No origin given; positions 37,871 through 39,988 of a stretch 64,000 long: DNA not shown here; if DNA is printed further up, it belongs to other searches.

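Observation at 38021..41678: Orphan tandem pair of ~600-aa B12-binding radical-SAM paralogues with a C-x4-C-x2-C motif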

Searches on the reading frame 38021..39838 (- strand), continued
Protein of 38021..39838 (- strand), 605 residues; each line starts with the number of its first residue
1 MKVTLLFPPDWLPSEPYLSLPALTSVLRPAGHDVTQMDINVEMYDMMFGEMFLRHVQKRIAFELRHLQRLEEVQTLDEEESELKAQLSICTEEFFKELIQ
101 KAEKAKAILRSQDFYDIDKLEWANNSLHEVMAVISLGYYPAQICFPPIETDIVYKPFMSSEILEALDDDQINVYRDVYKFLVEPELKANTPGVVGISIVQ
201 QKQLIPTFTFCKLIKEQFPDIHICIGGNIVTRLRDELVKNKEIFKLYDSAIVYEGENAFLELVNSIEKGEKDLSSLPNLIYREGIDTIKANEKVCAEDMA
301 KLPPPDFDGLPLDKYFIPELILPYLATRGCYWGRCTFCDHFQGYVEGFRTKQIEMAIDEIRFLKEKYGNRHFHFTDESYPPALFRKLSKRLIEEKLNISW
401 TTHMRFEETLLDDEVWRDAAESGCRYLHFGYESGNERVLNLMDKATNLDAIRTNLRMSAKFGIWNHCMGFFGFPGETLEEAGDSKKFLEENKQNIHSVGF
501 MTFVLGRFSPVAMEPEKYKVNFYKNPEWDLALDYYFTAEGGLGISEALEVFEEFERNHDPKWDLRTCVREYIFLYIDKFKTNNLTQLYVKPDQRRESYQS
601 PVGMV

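Call 52: search_solved_structures(query=A1, max_evalue=0.001, show_alignments=0)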
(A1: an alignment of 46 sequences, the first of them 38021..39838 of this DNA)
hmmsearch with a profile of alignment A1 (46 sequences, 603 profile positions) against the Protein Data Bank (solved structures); distinct sequences matched with E-value up to 0.001: 11.
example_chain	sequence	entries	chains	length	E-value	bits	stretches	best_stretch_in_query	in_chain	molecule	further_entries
5ul2_A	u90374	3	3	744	1e-20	77.1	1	26-461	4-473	OxsB protein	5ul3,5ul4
9ccb_A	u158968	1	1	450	2.3e-16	62.7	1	242-479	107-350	Radical SAM core domain-containing protein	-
6fd2_B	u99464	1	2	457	8.7e-15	57.5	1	314-482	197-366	Putative apramycin biosynthetic oxidoreductase 4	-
6wte_A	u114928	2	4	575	3.3e-12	49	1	317-478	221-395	B12-binding domain-containing protein | Tryptophan-C2-methyltransferase containing B12-binding domain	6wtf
9n1b_A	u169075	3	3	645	4.9e-10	41.8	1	212-515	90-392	Radical SAM protein | Radical SAM enzyme CysS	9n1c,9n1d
7kdx_A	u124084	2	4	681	7.1e-09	38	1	205-477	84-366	Methyltransferase TokK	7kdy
2qgq_A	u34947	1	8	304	2.4e-07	32.9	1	320-482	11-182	Protein TM_1862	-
4jc0_A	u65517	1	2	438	5.4e-07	31.8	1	320-482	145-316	Ribosomal protein S12 methylthiotransferase RimO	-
6p78_A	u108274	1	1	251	0.00025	23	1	316-372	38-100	Queuine lyase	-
7mjv_A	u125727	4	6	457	0.00039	22.3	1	320-479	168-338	tRNA-2-methylthio-N(6)-dimethylallyladenosine synthase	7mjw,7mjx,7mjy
7mjz_A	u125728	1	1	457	0.00039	22.3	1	320-479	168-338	tRNA-2-methylthio-N(6)-dimethylallyladenosine synthase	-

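Call 55: predict_structure(alignment_id=A1)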
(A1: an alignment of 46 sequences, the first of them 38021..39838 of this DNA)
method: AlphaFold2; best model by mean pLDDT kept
length: 605 residues; sequences in the alignment: 46
mean_pLDDT: 94.0   pTM: 0.93
mean pLDDT of the five models: 94.0, 93.4, 93.0, 93.0, 92.7
residues with pLDDT >= 90: 540; 70-90: 46; 50-70: 10; < 50: 9
segments of 3 or more residues with pLDDT < 50: 597-605
pLDDT, mean of each block of 10 residues (from residue 1): 97 95 98 98 97 97 97 96 96 96 98 95 94 95 82 92 96 97 98 98 97 98 98 96 97 97 97 96 93 94 97 97 94 92 89 97 97 92 96 97 95 97 97 97 96 98 97 98 98 95 96 96 94 95 96 91 83 95 81 51 33
secondary structure, 60 per line:
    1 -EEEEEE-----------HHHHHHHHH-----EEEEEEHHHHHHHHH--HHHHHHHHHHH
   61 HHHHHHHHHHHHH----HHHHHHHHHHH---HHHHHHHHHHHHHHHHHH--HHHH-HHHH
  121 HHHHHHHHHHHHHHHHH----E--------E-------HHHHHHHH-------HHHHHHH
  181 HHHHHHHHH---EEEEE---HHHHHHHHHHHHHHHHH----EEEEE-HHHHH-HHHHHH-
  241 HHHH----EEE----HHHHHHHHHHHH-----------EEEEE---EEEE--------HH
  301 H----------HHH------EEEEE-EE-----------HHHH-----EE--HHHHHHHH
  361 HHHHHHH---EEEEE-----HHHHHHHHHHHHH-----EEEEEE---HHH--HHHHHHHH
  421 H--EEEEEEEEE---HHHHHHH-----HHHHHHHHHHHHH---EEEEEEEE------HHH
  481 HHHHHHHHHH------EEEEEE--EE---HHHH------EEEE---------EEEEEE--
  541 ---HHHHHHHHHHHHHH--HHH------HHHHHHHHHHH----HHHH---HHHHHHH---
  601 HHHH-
elements in order: E2-7 H19-27 E33-38 H39-47 H50-73 H78-88 H92-109 H112-115 H117-137 H159-166 H174-189 E193-197 H201-217 E222-226 H228-232 H234-239 H241-244 E249-251 H256-267 E279-283 E287-290 E321-325 H340-343 H353-367 E371-375 H381-393 E399-404 H413-421 E424-432 H436-442 H448-460 E464-471 H478-490 E497-502 H510-513 E520-523 E533-538 H544-557 H569-579 H584-587 H591-597 H601-604

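Call 58: fold_search(model_id=the predicted structure, library=pdb)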
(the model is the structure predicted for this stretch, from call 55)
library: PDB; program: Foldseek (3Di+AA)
matches with E <= 10: 1313; with E <= 0.001: 85
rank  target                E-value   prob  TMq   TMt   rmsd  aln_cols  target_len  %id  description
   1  6wte_B                1.9e-17  1.00  0.51  0.58   8.8       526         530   14  Structure of radical S-adenosylmethionine methyltransferase, TsrM, from Kitasatospora setae with cobalamin and [4Fe-4S (released 2020-12-23)
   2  6wte_A                4.6e-17  1.00  0.49  0.52  11.6       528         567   15  Structure of radical S-adenosylmethionine methyltransferase, TsrM, from Kitasatospora setae with cobalamin and [4Fe-4S (released 2020-12-23)
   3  5ul4                  6.0e-17  1.00  0.52  0.44   6.1       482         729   17  Structure of Cobalamin-dependent S-adenosylmethionine radical enzyme OxsB with aqua-cobalamin and S-adenosylmethionine b (released 2017-04-19)
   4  6wtf_B                2.2e-16  1.00  0.53  0.59   9.1       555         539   14  Structure of radical S-adenosylmethionine methyltransferase, TsrM, from Kitasatospora setae with tryptophan substrate  (released 2020-12-23)
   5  6wtf_A                3.7e-16  1.00  0.53  0.59   9.2       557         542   14  Structure of radical S-adenosylmethionine methyltransferase, TsrM, from Kitasatospora setae with tryptophan substrate  (released 2020-12-23)
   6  5ul3                  4.1e-16  1.00  0.52  0.44   6.1       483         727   16  Structure of Cobalamin-dependent S-adenosylmethionine radical enzyme OxsB with aqua-cobalamin bound (released 2017-04-19)
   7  9ccb                  6.4e-16  1.00  0.40  0.56   9.1       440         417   16  X-ray crystal structure of methyl-coenzyme M reductase glutamine methylase (MgmA) from Methanothermobacter marburgensis  (released 2025-01-01)
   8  5ul2                  5.4e-15  1.00  0.49  0.41   9.0       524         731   16  Structure of Apo, SeMet-labeled Cobalamin-dependent S-adenosylmethionine radical enzyme OxsB (released 2017-04-19)
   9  7kdy_A                1.3e-14  1.00  0.49  0.45   9.1       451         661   16  Crystal structure of Streptomyces tokunonesis TokK with hydroxycobalamin, 5'-deoxyadenosine, methionine, and (2R)-pant (released 2022-01-12)
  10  7kdy_B                1.5e-14  1.00  0.48  0.44   9.2       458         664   16  Crystal structure of Streptomyces tokunonesis TokK with hydroxycobalamin, 5'-deoxyadenosine, methionine, and (2R)-pant (released 2022-01-12)
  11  9n1d                  7.6e-14  1.00  0.48  0.47   8.2       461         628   16  Crystal structure of CysS from Corallococcus sp. CA054B with 5'-deoxyadenosine and methionine bound (released 2026-01-28)
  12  7kdx_B                1.3e-13  1.00  0.47  0.44   9.0       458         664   16  Crystal structure of Streptomyces tokunonesis TokK with hydroxycobalamin, 5'-deoxyadenosine, and methionine (released 2022-01-12)
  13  9n1c                  6.1e-13  1.00  0.44  0.43   6.1       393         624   16  Crystal structure of CysS from Corallococcus sp. CA054B with 5'-deoxyadenosine, methionine, and pantetheinylated 3-ethox (released 2026-01-28)
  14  6fd2_A                1.2e-12  1.00  0.49  0.63   7.1       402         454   15  Radical SAM 1,2-diol dehydratase AprD4 in complex with its substrate paromamine (released 2018-01-17)
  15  9n1b                  1.2e-12  1.00  0.45  0.44   5.5       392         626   16  Crystal structure of CysS from Corallococcus sp. CA054B with 5'-deoxyadenosine, methionine, and pantetheinylated 3-metho (released 2026-01-28)
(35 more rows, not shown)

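Call 59: find_homologous_proteins(query=A1, max_evalue=1e-30)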
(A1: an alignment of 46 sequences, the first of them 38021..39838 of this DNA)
Query A1 (46 sequences) (605 aa, profile of the alignment): 2619 proteins with E <= 1e-30 among 8000 candidates; the best 120 are listed.
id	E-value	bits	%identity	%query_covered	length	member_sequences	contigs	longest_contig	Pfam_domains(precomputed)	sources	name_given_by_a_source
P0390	8.5e-238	809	38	95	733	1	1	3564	PF04055.28,PF02310.25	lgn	-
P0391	1.1e-237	809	38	97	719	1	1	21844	PF04055.28,PF05402.19,PF02310.25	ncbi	-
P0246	1.2e-237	808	37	100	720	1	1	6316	PF04055.28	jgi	jgi:radical SAM superfamily enzyme YgiQ (UPF0313 family)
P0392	1.1e-235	802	39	96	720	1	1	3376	PF04055.28,PF02310.25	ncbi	-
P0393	3.6e-235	800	37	96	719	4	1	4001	PF04055.28,PF05402.19,PF02310.25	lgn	-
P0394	1.0e-234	799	37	96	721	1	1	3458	PF04055.28,PF05402.19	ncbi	-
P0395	1.5e-234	798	41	96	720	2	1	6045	PF04055.28,PF02310.25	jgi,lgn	jgi:radical SAM superfamily enzyme YgiQ (UPF0313 family)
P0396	2.1e-234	798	39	99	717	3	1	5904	PF04055.28,PF05402.19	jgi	-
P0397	6.3e-234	796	38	96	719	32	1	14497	PF04055.28,PF05402.19,PF02310.25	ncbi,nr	ncbi:Bacteriochlorophyllide d C-12(1)-methyltransferase [Methanosarcinales archaeon]|nr:Bacteriochlo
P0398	9.0e-234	796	36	96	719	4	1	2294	PF04055.28,PF05402.19,PF02310.25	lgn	-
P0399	2.9e-233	794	38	96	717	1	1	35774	PF04055.28,PF05402.19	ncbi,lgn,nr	ncbi:MAG: PqqD family peptide modification chaperone [Candidatus Methanoperedens sp.]|nr:PqqD family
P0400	4.8e-233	793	38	96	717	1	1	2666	PF04055.28,PF05402.19,PF02310.25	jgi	jgi:radical SAM superfamily enzyme YgiQ (UPF0313 family)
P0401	5.6e-233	793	37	99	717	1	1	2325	PF04055.28,PF02310.25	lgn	-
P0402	2.2e-232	791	37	99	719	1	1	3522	PF04055.28,PF05402.19,PF02310.25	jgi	-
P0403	2.8e-232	791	39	96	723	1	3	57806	PF04055.28,PF05402.19,PF02310.25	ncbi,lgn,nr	ncbi:MAG: PqqD family peptide modification chaperone [Candidatus Methanoperedens sp.]|nr:PqqD family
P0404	3.8e-232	790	38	96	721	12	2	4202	PF04055.28,PF02310.25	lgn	-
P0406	5.3e-232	790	38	96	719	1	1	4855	PF04055.28,PF05402.19,PF02310.25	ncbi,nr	ncbi:Radical SAM superfamily protein [uncultured archaeon]|nr:Radical SAM superfamily protein [uncul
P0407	8.7e-232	789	37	96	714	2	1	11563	PF04055.28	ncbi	-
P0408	1.1e-231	789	38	96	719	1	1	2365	PF04055.28,PF05402.19,PF02310.25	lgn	-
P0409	1.2e-231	789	37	100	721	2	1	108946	PF04055.28,PF02310.25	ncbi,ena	-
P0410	1.7e-231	788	39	96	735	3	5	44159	PF04055.28,PF05402.19,PF02310.25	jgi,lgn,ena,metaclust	metaclust:\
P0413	1.1e-230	786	38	96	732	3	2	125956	PF04055.28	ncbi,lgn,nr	ncbi:MAG: hypothetical protein C3F06_13685 [Candidatus Methanoperedenaceae archaeon]|nr:MAG: hypothe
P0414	1.5e-230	785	40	95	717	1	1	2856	PF04055.28,PF02310.25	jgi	jgi:radical SAM superfamily enzyme YgiQ (UPF0313 family)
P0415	1.6e-230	785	38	97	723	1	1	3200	PF04055.28,PF05402.19,PF02310.25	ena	-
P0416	4.5e-230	783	38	99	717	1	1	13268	PF04055.28,PF02310.25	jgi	-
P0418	8.5e-228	776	40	96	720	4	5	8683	PF04055.28,PF05402.19,PF02310.25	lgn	-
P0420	6.6e-227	773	38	99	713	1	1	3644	PF04055.28,PF05402.19,PF02310.25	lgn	-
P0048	3.8e-221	754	71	100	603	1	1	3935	PF04055.28,PF02310.25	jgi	-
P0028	8.9e-220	749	73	100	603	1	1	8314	PF04055.28,PF02310.25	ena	-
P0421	9.9e-220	749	67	98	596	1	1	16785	PF04055.28,PF02310.25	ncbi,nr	ncbi:MAG: radical SAM protein [wastewater metagenome]|nr:radical SAM protein [Candidatus Loosdrechti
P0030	1.0e-219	749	73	100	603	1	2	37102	PF04055.28,PF02310.25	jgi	-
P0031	1.2e-219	749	73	100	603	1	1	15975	PF04055.28,PF02310.25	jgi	-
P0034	1.3e-219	749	73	100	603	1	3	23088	PF04055.28,PF02310.25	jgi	-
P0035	2.0e-219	748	72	100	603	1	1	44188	PF04055.28,PF02310.25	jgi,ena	-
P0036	3.9e-219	747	72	100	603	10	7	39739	PF04055.28,PF02310.25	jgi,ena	-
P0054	6.9e-219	747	72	100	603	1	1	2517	PF04055.28,PF02310.25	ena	-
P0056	1.1e-218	746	72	100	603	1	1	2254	PF04055.28,PF02310.25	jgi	-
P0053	1.2e-218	746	72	100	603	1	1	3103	PF04055.28,PF02310.25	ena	-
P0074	1.7e-218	745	71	100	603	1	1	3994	PF04055.28,PF02310.25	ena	-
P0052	2.4e-218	745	72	100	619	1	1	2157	PF04055.28,PF02310.25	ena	-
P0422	1.6e-217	742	36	91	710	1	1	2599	PF04055.28,PF05402.19,PF02310.25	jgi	jgi:anaerobic magnesium-protoporphyrin IX monomethyl ester cyclase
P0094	2.5e-217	741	72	100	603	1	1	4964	PF04055.28,PF02310.25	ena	-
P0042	3.2e-217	741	72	100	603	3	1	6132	PF04055.28,PF02310.25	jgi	-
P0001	4.7e-217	740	94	100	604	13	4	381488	PF04055.28,PF02310.25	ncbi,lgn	-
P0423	5.4e-217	740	71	100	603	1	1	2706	PF04055.28,PF02310.25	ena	-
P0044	6.1e-217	740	72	100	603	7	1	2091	PF04055.28,PF02310.25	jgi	jgi:radical SAM superfamily enzyme YgiQ (UPF0313 family)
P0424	9.2e-217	739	60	98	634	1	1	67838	PF04055.28,PF02310.25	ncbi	-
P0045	1.2e-216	739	72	100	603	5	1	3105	PF04055.28,PF02310.25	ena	-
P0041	1.3e-216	739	73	100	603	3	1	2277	PF04055.28,PF02310.25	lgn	-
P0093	1.7e-216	739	72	100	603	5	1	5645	PF04055.28,PF02310.25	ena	-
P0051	2.0e-216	738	73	100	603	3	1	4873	PF04055.28,PF02310.25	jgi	jgi:radical SAM superfamily enzyme YgiQ (UPF0313 family)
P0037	2.0e-216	738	72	100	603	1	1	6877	PF04055.28,PF02310.25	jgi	jgi:radical SAM superfamily enzyme YgiQ (UPF0313 family)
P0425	2.1e-216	738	59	98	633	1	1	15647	PF04055.28,PF02310.25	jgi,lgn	jgi:anaerobic magnesium-protoporphyrin IX monomethyl ester cyclase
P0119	3.2e-216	738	72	100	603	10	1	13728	PF04055.28,PF02310.25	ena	-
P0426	3.7e-216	738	71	100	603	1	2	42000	PF04055.28,PF02310.25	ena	-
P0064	5.2e-216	737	73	100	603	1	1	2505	PF04055.28,PF02310.25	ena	-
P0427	5.4e-216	737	71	100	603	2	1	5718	PF04055.28,PF02310.25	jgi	jgi:radical SAM superfamily enzyme YgiQ (UPF0313 family)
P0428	5.7e-216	737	59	97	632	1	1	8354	PF04055.28,PF02310.25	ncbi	ncbi:MAG: B12-binding domain-containing radical SAM protein [Nitrospiraceae bacterium]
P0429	5.7e-216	737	71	100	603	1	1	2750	PF04055.28,PF02310.25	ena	-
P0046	6.0e-216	737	72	100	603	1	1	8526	PF04055.28,PF02310.25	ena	-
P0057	6.9e-216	737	73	100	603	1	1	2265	PF04055.28,PF02310.25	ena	-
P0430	7.4e-216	737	66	97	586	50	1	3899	PF04055.28,PF02310.25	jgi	jgi:radical SAM superfamily enzyme YgiQ (UPF0313 family)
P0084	8.0e-216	736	72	100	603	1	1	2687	PF04055.28,PF02310.25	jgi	-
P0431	9.5e-216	736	71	100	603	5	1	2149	PF04055.28,PF02310.25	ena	-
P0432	9.9e-216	736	59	98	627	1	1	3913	PF04055.28,PF02310.25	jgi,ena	-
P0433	1.1e-215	736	59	98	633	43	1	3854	PF04055.28,PF02310.25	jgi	jgi:radical SAM superfamily enzyme YgiQ (UPF0313 family)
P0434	1.2e-215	736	59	98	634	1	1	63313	PF04055.28,PF02310.25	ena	-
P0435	1.2e-215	736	59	98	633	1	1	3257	PF04055.28,PF02310.25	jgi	jgi:radical SAM superfamily enzyme YgiQ (UPF0313 family)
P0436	1.2e-215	736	60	98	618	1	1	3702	PF04055.28,PF02310.25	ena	-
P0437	1.3e-215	736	71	100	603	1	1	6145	PF04055.28,PF02310.25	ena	-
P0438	1.4e-215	736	59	98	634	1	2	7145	PF04055.28,PF02310.25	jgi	jgi:radical SAM superfamily enzyme YgiQ (UPF0313 family)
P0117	1.5e-215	736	72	100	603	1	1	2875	PF04055.28,PF02310.25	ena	-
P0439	1.5e-215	736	71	100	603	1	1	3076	PF04055.28,PF02310.25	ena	-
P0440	1.5e-215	736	59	98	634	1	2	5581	PF04055.28,PF02310.25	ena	-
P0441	1.5e-215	735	59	98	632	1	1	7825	PF04055.28,PF02310.25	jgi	jgi:anaerobic magnesium-protoporphyrin IX monomethyl ester cyclase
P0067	1.6e-215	735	72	100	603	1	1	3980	PF04055.28,PF02310.25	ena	-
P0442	1.7e-215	735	59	98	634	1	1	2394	PF04055.28,PF02310.25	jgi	jgi:anaerobic magnesium-protoporphyrin IX monomethyl ester cyclase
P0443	1.9e-215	735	59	98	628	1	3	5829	PF04055.28,PF02310.25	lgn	-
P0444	1.9e-215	735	70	100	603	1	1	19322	PF04055.28,PF02310.25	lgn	-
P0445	2.2e-215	735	72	100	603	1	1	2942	PF04055.28,PF02310.25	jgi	-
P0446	2.3e-215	735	71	100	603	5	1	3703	PF04055.28,PF02310.25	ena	-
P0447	2.5e-215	735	59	98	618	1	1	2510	PF04055.28,PF02310.25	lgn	-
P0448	2.6e-215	735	59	98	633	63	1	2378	PF04055.28,PF02310.25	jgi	-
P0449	2.7e-215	735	71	100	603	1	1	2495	PF04055.28,PF02310.25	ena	-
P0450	2.7e-215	735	59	98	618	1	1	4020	PF04055.28,PF02310.25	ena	-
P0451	2.9e-215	735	59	98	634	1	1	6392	PF04055.28,PF02310.25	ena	-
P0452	2.9e-215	735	59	98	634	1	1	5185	PF04055.28,PF02310.25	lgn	-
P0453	3.3e-215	734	71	100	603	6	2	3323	PF04055.28,PF02310.25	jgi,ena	-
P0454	3.4e-215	734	59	98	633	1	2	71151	PF04055.28,PF02310.25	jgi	jgi:radical SAM superfamily enzyme YgiQ (UPF0313 family)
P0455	3.4e-215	734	72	100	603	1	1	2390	PF04055.28,PF02310.25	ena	-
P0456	3.5e-215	734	59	98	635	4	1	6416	PF04055.28,PF02310.25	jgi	-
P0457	3.7e-215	734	71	100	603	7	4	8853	PF04055.28,PF02310.25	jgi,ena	jgi:anaerobic magnesium-protoporphyrin IX monomethyl ester cyclase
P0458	4.0e-215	734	59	98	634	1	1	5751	PF04055.28,PF02310.25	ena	-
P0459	4.0e-215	734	71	100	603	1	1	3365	PF04055.28,PF02310.25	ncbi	-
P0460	4.0e-215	734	59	98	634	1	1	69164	PF04055.28,PF02310.25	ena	-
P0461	4.1e-215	734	59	98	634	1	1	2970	PF04055.28,PF02310.25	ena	-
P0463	4.8e-215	734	70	100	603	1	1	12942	PF04055.28,PF02310.25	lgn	-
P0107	5.4e-215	734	72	100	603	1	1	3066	PF04055.28,PF02310.25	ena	-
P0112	5.7e-215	734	72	100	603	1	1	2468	PF04055.28,PF02310.25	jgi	-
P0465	5.7e-215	734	70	100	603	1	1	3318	PF04055.28,PF02310.25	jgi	jgi:radical SAM superfamily enzyme YgiQ (UPF0313 family)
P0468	6.1e-215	733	60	97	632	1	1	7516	PF04055.28,PF02310.25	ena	-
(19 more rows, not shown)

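Call 60: find_encoding_contigs(protein=P0403, flank=8000, max_places=2)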
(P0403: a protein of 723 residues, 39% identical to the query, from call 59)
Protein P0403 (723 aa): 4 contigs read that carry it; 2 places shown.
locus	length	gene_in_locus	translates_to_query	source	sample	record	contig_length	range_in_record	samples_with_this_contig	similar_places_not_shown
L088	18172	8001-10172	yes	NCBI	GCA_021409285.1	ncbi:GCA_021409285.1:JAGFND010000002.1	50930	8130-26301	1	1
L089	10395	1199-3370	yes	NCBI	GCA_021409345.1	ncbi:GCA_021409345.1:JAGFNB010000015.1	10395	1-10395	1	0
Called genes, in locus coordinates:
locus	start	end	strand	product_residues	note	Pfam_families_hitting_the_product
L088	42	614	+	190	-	PF01926:MMR_HSR1, PF02421:FeoB_N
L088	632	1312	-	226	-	PF02602:HEM4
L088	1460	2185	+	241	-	PF06560:GPI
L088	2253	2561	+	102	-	PF09871:DUF2098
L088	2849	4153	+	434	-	PF02783:MCR_beta_N, PF02241:MCR_beta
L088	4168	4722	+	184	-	PF02505:MCR_D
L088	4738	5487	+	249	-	PF02240:MCR_gamma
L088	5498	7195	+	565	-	PF02745:MCR_alpha_N, PF02249:MCR_alpha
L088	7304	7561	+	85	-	PF00684:DnaJ_CXXCXGXG (weak), PF17302:DUF5351 (faint)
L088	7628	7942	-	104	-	PF27275:MJ0093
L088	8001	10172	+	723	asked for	PF02310:B12-binding (faint), PF04055:Radical_SAM, PF05402:PqqD (weak)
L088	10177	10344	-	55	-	PF01155:HypA (weak), PF13248:Zn_ribbon_3 (weak)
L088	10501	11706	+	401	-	PF02589:LUD_dom, PF13237:Fer4_10, PF12797:Fer4_2 (faint), PF12838:Fer4_7 (weak), PF13183:Fer4_8, PF13187:Fer4_9, PF13534:Fer4_17 (weak)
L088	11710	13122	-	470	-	PF03598:CdhC, PF19436:ACS_CODH_B_C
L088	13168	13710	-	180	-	PF02552:CO_dh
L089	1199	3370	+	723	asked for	PF02310:B12-binding (faint), PF04055:Radical_SAM, PF05402:PqqD (weak)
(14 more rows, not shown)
